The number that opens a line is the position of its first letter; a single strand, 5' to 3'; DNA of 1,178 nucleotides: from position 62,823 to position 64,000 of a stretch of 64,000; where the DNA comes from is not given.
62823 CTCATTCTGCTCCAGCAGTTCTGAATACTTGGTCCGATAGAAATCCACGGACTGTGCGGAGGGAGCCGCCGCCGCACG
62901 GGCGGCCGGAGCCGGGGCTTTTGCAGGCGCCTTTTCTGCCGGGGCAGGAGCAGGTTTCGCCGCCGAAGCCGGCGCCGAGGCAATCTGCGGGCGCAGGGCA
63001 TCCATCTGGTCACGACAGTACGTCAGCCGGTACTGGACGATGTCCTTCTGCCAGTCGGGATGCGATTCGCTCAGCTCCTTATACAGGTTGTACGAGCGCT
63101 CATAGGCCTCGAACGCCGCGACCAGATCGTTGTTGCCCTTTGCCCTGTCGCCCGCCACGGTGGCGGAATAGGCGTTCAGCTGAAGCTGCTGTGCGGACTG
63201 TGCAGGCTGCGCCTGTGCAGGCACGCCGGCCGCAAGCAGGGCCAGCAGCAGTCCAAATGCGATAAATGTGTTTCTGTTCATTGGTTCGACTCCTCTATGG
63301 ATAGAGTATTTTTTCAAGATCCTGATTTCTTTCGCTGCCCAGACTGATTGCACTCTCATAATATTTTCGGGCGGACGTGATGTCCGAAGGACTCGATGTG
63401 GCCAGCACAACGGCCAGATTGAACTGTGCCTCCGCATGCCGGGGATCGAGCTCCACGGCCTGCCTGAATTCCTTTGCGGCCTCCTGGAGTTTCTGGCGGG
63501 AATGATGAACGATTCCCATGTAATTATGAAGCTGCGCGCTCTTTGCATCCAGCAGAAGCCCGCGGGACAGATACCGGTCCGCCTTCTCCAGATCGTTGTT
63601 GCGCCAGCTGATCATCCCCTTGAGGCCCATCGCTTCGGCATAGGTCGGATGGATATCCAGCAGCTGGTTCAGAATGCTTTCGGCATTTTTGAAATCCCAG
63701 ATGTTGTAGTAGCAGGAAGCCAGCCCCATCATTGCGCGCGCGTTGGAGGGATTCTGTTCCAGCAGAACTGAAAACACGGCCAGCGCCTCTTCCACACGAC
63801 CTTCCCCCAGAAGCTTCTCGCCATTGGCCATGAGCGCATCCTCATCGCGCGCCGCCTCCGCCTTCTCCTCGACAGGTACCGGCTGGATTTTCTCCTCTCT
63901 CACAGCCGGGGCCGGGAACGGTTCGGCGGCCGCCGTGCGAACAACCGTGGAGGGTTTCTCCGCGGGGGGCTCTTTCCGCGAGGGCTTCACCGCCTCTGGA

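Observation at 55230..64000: Operon of TPR protein plus two giant signal-peptide coiled-coil proteins (1147 and 1525 aa): candidate periplasmic/extracellular filament system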

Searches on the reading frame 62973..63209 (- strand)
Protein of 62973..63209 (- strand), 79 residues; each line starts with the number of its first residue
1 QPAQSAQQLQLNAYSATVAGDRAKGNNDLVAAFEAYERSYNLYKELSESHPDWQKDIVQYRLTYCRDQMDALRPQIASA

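Call 33: find_homologous_proteins(query=window:62973-63209:-, max_evalue=0.001)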
Query window:62973-63209:-: no candidate shares three 5-residue words with the query. No homologue found.

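Call 36: search_solved_structures(query=window:62973-63209:-, max_evalue=10)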
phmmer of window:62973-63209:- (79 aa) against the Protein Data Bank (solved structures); distinct sequences matched with E-value up to 10: 7.
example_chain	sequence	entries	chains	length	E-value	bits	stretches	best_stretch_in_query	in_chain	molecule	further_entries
9uiq_B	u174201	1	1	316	0.69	13.7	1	12-63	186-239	Replication factor C subunit 2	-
6vvo_B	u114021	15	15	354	0.89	13.4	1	12-63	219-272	Replication factor C subunit 2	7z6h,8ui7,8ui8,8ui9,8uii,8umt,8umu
8a0h_A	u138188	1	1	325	1.3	12.8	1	2-73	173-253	OCP N-terminal domain-containing protein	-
3dxl_A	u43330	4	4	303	1.5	12.7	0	10-52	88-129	Allergen Aed a 2 | D7 protein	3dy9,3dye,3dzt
8qah_A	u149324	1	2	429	2.3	12.1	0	11-47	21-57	sc-CC-8-58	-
6frk_u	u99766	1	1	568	2.8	11.8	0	7-58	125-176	Signal recognition particle subunit SRP68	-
8qvw_A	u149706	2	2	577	3.5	11.5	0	7-58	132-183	Signal recognition particle subunit SRP68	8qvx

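Call 41: predict_structure(protein=window:62973-63209:-)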
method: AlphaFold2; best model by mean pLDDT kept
length: 79 residues; sequences in the alignment: 1
mean_pLDDT: 94.7   pTM: 0.83
mean pLDDT of the five models: 94.7, 82.2, 79.2, 79.3, 77.9
residues with pLDDT >= 90: 73; 70-90: 4; 50-70: 1; < 50: 1
segments of 3 or more residues with pLDDT < 50: none
pLDDT, mean of each block of 10 residues (from residue 1): 82 98 97 98 97 95 98 92
secondary structure, 60 per line:
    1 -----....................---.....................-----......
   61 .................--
elements in order: H6-25 H29-49 H55-77

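Call 45: fold_search(model_id=the predicted structure, library=pdb)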
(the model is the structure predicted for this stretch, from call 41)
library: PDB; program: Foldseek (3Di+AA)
matches with E <= 10: 543; with E <= 0.001: 0
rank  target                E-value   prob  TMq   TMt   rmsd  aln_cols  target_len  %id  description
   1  2w2u_A                1.9e-02  1.00  0.84  0.89   1.3        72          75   12  STRUCTURAL INSIGHT INTO THE INTERACTION BETWEEN ARCHAEAL ESCRT-III AND AAA-ATPASE (released 2009-07-14)
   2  2v6y_A                2.4e-02  1.00  0.86  0.90   1.2        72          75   10  Structure of the MIT domain from a S. solfataricus Vps4-like ATPase (released 2007-10-16)
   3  2w2u_B                3.7e-02  1.00  0.84  0.89   1.0        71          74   13  STRUCTURAL INSIGHT INTO THE INTERACTION BETWEEN ARCHAEAL ESCRT-III AND AAA-ATPASE (released 2009-07-14)
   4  5m73_C                6.9e-02  1.00  0.84  0.36   1.9        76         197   18  Structure of the human SRP S domain with SRP72 RNA-binding domain (released 2016-12-07)
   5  4p3f_A                7.7e-02  1.00  0.81  0.35   1.8        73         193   19  Structure of the human SRP68-RBD (released 2014-04-16)
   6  8xyv_A                8.7e-02  0.99  0.51  0.41   5.9        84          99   13  De novo designed protein 0705-5 (released 2024-10-02)
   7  4p3e_C                1.2e-01  1.00  0.80  0.37   1.7        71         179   20  Structure of the human SRP S domain (released 2014-04-16)
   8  2v6y_B                1.5e-01  1.00  0.81  0.88   1.1        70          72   11  Structure of the MIT domain from a S. solfataricus Vps4-like ATPase (released 2007-10-16)
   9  4p3f_B                1.5e-01  1.00  0.81  0.34   1.9        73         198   19  Structure of the human SRP68-RBD (released 2014-04-16)
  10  7qwq_v                1.6e-01  1.00  0.78  0.33   2.1        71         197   20  Ternary complex of ribosome nascent chain with SRP and NAC (released 2022-03-16)
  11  8xyv_B                1.7e-01  0.96  0.51  0.41   5.9        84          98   13  De novo designed protein 0705-5 (released 2024-10-02)
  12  6frk_u                2.2e-01  1.00  0.77  0.30   1.7        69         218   20  Structure of a prehandover mammalian ribosomal SRP and SRP receptor targeting complex (released 2018-03-28)
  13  7nfx_u                2.2e-01  1.00  0.77  0.33   1.7        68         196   20  Mammalian ribosome nascent chain complex with SRP and SRP receptor in early state A (released 2021-06-02)
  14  5m73_G                2.3e-01  1.00  0.73  0.31   1.6        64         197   20  Structure of the human SRP S domain with SRP72 RNA-binding domain (released 2016-12-07)
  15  8rd8_To               2.3e-01  0.99  0.61  0.58   2.8        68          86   16  Cryo-EM structure of P. urativorans 70S ribosome in complex with hibernation factors Balon and RaiA (structure 1). (released 2024-02-21)
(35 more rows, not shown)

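Call 50: find_related_loci(query=A3, collection=genome_contigs, flank=10000)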
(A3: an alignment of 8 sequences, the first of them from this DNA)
Query A3 (73 aa) in genome_contigs; peptide patterns used: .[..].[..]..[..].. (x = any residue, [..] = any of these).
31 stretches matched a pattern; 5 encode a relative of the query (tblastn E <= 1e-3); 5 distinct loci.
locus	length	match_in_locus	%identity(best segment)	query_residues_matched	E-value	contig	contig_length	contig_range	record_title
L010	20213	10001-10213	80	3-73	9e-38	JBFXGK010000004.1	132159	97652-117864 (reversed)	MAG: Kiritimatiellia bacterium isolate CA_2019_TPIn_161 NODE_470_length_132159_cov_38.590221_TPIn, whole genome shotgun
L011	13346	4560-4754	48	9-73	3e-19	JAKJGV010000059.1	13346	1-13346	MAG: Verrucomicrobia bacterium isolate UR.bin260 NODE_59_length_13346_cov_2.730876, whole genome shotgun sequence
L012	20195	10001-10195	45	9-73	4e-17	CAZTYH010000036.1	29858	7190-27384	MAG TPA_asm: uncultured Verrucomicrobiota bacterium isolate SRP241326_co1_344 genome assembly, contig: NODE_2377_length_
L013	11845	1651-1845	35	5-69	2e-11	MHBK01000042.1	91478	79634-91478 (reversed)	MAG: Lentisphaerae bacterium GWF2_57_35 gwf2_scaffold_358, whole genome shotgun sequence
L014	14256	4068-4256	32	7-69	5e-8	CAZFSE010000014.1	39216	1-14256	MAG TPA_asm: uncultured Verrucomicrobiota bacterium isolate binchicken_co269_230 genome assembly, contig: NODE_859_lengt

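Call 99: search_protein_families(library=pfam, alignment_id=A2, max_evalue=1)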
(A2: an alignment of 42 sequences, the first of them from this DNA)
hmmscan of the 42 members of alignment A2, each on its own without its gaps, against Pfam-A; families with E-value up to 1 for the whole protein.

A. member 1, seq(73 aa): 1 family
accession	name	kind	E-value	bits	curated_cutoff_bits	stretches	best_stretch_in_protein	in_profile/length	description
PF16969.10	SRP68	-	0.00057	19.4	26.1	1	3-66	116-186/565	RNA-binding signal recognition particle 68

B. families by the number of members that match (of 42 scanned): 50 families (the first 25 are shown)
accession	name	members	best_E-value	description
PF07719.23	TPR_2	22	0.00057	Tetratricopeptide repeat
PF16969.10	SRP68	16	6.8e-06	RNA-binding signal recognition particle 68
PF13424.12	TPR_12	11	4.2e-05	Tetratricopeptide repeat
PF13428.12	TPR_14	10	0.0056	Tetratricopeptide repeat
PF24575.1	TPR_Slam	9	0.00047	Surface lipoprotein assembly modifier, N-terminal TPR repeats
PF13414.12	TPR_11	9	0.00065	TPR repeat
PF13374.12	TPR_10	9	0.00085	Tetratricopeptide repeat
PF13174.12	TPR_6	9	0.013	Tetratricopeptide repeat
PF13432.12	TPR_16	8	0.0017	Tetratricopeptide repeat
PF12968.13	DUF3856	7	7.7e-05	Domain of Unknown Function (DUF3856)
PF04212.24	MIT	6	0.003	MIT (microtubule interacting and transport) domain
PF00515.34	TPR_1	4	0.0017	Tetratricopeptide repeat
PF14559.12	TPR_19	3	0.0015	Tetratricopeptide repeat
PF18993.5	Rv0078B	3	0.0048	Rv0078B-related antitoxin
PF13176.12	TPR_7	3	0.0069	Tetratricopeptide repeat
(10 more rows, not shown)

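Call 103: search_protein_families(library=pfam, proteins=[L012:8424-9788:-, L012:6967-8517:-, L014:5676-7418:-, L014:543-2624:-, L013:3528-5465:-, L011:5658-6731:-], max_evalue=0.001)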
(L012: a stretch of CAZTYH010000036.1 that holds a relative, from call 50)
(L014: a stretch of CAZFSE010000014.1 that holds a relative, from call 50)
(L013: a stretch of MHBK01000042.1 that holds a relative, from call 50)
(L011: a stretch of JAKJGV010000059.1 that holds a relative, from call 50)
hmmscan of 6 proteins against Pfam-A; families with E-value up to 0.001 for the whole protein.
L012:8424-9788:- (454 aa): 1 family
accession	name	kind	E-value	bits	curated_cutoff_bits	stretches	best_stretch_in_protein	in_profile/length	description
PF21687.3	T2SSK_1st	-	2.4e-08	35.1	26.2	1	237-326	3-97/107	Type II secretion system (T2SS), protein K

L012:6967-8517:- (516 aa): 1 family
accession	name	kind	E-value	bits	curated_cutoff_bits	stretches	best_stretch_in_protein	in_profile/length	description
PF11104.14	PilM_2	-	3.8e-06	26.5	27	1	103-212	69-183/340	Type IV pilus assembly protein PilM;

L014:5676-7418:- (580 aa): 2 families
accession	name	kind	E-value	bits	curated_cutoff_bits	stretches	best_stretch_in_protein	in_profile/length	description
PF13231.12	PMT_2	-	0.00042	21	26.1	1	143-284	24-159/160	Dolichyl-phosphate-mannose-protein mannosyltransferase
PF07695.17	7TMR-DISM_7TM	-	0.00072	20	29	1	342-451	63-177/205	7TM diverse intracellular signalling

L014:543-2624:- (693 aa): 4 families
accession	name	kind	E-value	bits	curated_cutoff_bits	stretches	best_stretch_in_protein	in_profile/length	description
PF00015.26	MCPsignal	-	1.5e-31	110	34.6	1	510-658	22-170/172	Methyl-accepting chemotaxis protein (MCP) signalling domain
PF02743.24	dCache_1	-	3.1e-16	60.1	45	1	185-324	100-239/240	Cache domain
PF00672.30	HAMP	-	5.5e-10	39.9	25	1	361-412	2-52/53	HAMP domain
PF17201.10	Cache_3-Cache_2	-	2.2e-05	24.3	27.7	0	215-335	165-293/299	Cache 3/Cache 2 fusion domain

L013:3528-5465:- (645 aa): 2 families
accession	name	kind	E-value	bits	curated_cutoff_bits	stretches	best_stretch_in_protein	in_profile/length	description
PF02366.24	PMT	-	1.7e-06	28.2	22.7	1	174-321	45-197/245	Dolichyl-phosphate-mannose-protein mannosyltransferase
PF13231.12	PMT_2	-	0.00021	22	26.1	1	208-349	24-159/160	Dolichyl-phosphate-mannose-protein mannosyltransferase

L011:5658-6731:- (357 aa): 2 families
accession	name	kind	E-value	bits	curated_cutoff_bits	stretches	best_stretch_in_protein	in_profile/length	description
PF00849.27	PseudoU_synth_2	-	3e-37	128.6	26.8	1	131-294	1-152/152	RNA pseudouridylate synthase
PF01479.30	S4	-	4.7e-11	42.7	22.8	1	59-103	2-47/48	S4 domain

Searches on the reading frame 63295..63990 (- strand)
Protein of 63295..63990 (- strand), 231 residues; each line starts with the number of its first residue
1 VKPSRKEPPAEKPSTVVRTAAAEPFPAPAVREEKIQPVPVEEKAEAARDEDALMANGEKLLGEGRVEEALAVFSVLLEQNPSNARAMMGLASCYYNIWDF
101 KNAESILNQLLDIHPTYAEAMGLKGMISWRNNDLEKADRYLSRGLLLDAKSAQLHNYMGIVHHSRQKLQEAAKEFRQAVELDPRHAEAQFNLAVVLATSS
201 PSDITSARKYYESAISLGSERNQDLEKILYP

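Call 5: search_protein_families(library=pfam, proteins=[window:63295-63990:-], max_evalue=0.1)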
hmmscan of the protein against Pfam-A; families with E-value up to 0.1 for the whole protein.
window:63295-63990:- (231 aa): 29 families (the best 25 are shown)
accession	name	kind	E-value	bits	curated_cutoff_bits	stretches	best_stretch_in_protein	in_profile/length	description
PF13432.12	TPR_16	-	1.6e-20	73.6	32.7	3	57-117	4-64/65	Tetratricopeptide repeat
PF14559.12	TPR_19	-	5e-20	72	25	3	60-95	1-36/68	Tetratricopeptide repeat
PF07719.23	TPR_2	-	2.2e-19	68.4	27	1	152-185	1-34/34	Tetratricopeptide repeat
PF13414.12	TPR_11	-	3e-14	52.8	26.8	2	162-197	4-39/42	TPR repeat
PF13428.12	TPR_14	-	1.3e-13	50.6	23.5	2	155-194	4-43/44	Tetratricopeptide repeat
PF13181.12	TPR_8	-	2.5e-12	46.3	25.7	1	118-150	1-33/34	Tetratricopeptide repeat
PF13424.12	TPR_12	-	6.2e-12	46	30.1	2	152-216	3-73/77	Tetratricopeptide repeat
PF13431.12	TPR_17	-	2.5e-11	43.3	24.4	1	175-197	2-24/34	Tetratricopeptide repeat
PF00515.34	TPR_1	-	3.3e-10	39.8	27.8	1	152-185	1-34/34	Tetratricopeptide repeat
PF23914.1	TPR_CcmH_CycH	-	8.4e-09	35.9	42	2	157-216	55-115/158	Cytochrome c-type biogenesis protein H TPR domain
PF13371.12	TPR_9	-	2.5e-08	34.2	35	1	127-188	4-65/73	Tetratricopeptide repeat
PF13174.12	TPR_6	-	5.6e-08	33.4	26.3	0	86-116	2-32/33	Tetratricopeptide repeat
PF04733.20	Coatomer_E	-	9.3e-08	32.3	21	1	62-122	179-239/290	Coatomer epsilon subunit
PF25063.1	ARM_TT21_C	-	1.8e-07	31.6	35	1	63-193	34-171/209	Tetratricopeptide repeat protein 21 C-terminal ARM domain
PF25062.1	ARM_TT21_N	-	1.2e-06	28.8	40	1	67-120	153-204/222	Tetratricopeptide repeat protein 21 N-terminal ARM repeat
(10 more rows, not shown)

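Call 6: search_protein_families(library=ncbifam, proteins=[window:63295-63990:-], max_evalue=0.1)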
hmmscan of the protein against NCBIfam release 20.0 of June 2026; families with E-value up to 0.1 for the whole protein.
window:63295-63990:- (231 aa): 32 families (the best 25 are shown)
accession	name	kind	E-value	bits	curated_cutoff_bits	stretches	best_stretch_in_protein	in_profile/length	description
TIGR02917.1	PEP_TPR_lipo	equivalog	2.3e-18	65.5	312.2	2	130-218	443-529/899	XrtA/PEP-CTERM system TPR-repeat protein PrsT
NF040959.1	MamA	equivalog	7e-15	55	200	1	46-182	67-203/204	magnetosome protein MamA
TIGR02521.1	type_IV_pilW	equivalog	5.5e-14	52.3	154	2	130-216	43-127/234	type IV pilus biogenesis/stability protein PilW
TIGR02552.1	LcrH_SycD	equivalog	7.4e-11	41.9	104.8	2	60-108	28-76/136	SycD/LcrH family type III secretion system chaperone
NF033920.0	C39_PA2778_fam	equivalog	1.3e-10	41.1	150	2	44-145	150-251/255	PA2778 family cysteine peptidase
NF033762.1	social_mot_Tgl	equivalog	2.7e-10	40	225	1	132-214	45-126/252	social motility TPR repeat lipoprotein Tgl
NF033758.1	gliding_GltE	equivalog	1.1e-09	37.8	225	2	129-200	267-338/411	adventurous gliding motility TPR repeat lipoprotein GltE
NF047371.1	FlcA_CTERM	equivalog_domain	1.2e-08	33.9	300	2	130-220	451-539/646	periplasmic flagellar collar protein FlcA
NF052415.1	T3SS_chap_SctY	equivalog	1.2e-07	32.2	70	1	48-143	4-102/106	type III secretion apparatus assembly chaperone SctY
TIGR02795.1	tol_pal_ybgF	equivalog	5.8e-07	30.1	90.1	1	51-120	40-112/119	tol-pal system protein YbgF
NF011886.0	PRK15359.1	equivalog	3.1e-06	27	146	1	101-220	10-124/144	type III secretion system chaperone protein SscB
TIGR00990.1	3a0801s09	subfamily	4.3e-06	25.6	757.25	1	138-220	314-397/615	mitochondrial import receptor subunit TOM70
NF009037.0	PRK12370.1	equivalog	5.6e-06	25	589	1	67-192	278-412/553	HilA/EilA family virulence transcriptional regulator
NF008757.0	PRK11788.1-5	equivalog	5.7e-06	25.7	363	1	45-188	102-250/388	lipopolysaccharide assembly protein LapB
TIGR03302.1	OM_YfiO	subfamily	6.7e-06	25.8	81.4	1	42-185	25-148/239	outer membrane protein assembly factor BamD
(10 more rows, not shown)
